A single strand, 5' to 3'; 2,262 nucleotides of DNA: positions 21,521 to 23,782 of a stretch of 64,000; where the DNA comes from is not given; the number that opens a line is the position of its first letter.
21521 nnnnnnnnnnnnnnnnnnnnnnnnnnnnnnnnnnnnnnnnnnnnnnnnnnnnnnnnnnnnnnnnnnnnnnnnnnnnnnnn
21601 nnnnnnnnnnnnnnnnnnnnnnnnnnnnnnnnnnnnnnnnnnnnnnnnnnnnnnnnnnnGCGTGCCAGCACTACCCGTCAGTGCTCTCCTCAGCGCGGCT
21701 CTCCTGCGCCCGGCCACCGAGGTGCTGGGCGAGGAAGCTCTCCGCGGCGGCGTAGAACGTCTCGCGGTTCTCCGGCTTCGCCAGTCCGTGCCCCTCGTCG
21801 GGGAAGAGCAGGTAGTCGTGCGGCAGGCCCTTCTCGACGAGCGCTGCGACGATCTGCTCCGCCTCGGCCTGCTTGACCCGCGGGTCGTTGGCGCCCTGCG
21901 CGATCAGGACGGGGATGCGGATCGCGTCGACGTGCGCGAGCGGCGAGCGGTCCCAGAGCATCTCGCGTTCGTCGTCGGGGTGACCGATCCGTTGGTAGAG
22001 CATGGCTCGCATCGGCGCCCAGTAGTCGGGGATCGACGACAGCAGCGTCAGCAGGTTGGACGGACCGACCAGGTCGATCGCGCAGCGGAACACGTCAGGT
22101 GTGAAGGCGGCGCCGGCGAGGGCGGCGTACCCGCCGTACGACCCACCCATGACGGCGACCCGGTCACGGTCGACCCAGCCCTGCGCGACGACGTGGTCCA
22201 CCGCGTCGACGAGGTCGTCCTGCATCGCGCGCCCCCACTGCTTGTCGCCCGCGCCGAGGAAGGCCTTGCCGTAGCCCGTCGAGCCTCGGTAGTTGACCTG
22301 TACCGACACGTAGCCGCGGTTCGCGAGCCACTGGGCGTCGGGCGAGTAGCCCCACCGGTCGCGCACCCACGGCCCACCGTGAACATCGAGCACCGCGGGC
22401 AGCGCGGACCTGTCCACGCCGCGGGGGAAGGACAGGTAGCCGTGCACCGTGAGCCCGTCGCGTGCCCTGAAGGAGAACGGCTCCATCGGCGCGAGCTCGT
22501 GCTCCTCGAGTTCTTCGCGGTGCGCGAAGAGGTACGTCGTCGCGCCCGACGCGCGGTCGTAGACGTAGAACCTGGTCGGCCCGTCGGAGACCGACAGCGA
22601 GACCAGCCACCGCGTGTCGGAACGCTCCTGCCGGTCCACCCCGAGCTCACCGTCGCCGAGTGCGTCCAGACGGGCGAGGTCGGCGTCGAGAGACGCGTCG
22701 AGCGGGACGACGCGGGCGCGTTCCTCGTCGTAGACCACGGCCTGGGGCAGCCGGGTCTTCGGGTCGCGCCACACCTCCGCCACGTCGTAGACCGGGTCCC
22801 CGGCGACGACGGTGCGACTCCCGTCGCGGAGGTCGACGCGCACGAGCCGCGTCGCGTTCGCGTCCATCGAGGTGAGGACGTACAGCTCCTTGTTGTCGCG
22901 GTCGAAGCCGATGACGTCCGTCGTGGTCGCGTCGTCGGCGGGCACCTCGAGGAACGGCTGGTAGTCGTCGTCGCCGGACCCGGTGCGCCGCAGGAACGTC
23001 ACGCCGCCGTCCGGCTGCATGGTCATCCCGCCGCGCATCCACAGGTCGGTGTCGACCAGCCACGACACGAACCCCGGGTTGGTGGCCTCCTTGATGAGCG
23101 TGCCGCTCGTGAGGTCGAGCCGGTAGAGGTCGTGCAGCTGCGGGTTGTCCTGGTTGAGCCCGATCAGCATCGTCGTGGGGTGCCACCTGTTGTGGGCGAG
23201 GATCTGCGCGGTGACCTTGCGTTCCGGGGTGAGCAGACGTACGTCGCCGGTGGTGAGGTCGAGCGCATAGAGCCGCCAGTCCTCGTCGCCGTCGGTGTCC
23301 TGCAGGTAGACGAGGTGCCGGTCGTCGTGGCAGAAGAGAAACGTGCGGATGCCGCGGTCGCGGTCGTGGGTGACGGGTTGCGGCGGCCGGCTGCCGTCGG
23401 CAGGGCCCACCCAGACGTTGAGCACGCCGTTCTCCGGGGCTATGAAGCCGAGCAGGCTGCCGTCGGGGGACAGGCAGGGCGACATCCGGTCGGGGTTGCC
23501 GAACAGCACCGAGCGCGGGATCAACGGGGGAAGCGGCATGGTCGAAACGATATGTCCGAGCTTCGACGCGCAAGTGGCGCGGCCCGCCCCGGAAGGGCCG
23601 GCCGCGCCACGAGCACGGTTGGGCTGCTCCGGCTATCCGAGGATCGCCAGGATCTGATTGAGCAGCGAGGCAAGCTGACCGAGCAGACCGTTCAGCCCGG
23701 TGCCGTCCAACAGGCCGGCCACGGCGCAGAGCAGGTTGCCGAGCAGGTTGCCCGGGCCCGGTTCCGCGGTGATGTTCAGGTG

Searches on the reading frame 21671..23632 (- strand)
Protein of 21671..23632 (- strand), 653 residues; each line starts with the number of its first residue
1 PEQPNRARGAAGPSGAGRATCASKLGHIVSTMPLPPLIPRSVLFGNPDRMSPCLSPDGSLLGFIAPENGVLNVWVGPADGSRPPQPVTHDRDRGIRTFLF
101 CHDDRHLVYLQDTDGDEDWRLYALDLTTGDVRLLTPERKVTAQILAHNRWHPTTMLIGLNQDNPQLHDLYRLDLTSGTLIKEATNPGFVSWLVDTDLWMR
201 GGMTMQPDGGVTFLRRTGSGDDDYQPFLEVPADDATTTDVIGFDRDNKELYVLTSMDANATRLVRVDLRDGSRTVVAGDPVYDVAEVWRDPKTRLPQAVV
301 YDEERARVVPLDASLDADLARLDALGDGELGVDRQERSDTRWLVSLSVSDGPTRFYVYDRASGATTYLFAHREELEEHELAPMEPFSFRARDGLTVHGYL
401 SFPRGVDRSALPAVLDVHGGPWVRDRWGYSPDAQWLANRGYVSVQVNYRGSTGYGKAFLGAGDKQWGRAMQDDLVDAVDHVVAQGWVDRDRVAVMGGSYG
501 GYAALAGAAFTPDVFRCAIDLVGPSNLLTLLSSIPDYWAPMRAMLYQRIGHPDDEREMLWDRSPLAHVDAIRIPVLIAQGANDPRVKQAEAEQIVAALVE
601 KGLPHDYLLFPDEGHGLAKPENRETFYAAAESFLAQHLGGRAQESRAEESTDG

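Call 69: search_protein_families(library=pfam, proteins=[window:21671-23632:-])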
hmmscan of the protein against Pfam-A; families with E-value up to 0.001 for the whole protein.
window:21671-23632:- (653 aa): 8 families
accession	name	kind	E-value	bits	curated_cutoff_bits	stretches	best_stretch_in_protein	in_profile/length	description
PF00326.27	Peptidase_S9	-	7.5e-53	179.6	22.6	1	428-640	2-212/213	Prolyl oligopeptidase family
PF02129.25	Peptidase_S15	-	1.8e-13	51.2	23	1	421-527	27-132/262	X-Pro dipeptidyl-peptidase (S15 family)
PF20434.5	BD-FAE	-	1.9e-13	50.9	26.8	1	408-597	10-214/215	BD-FAE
PF01738.24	DLH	-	4.9e-10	39.8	21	1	433-631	34-203/217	Dienelactone hydrolase family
PF12146.15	Hydrolase_4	-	5.9e-07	29.5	27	0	427-529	18-114/239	Serine aminopeptidase, S33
PF05448.18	AXE1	-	4.9e-06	26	21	1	388-514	61-200/321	Acetyl xylan esterase (AXE1)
PF00756.26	Esterase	-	9.9e-06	25.9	22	1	461-593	89-204/251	Putative esterase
PF00561.26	Abhydrolase_1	-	6e-05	23.3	25.8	0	568-615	195-238/245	alpha/beta hydrolase fold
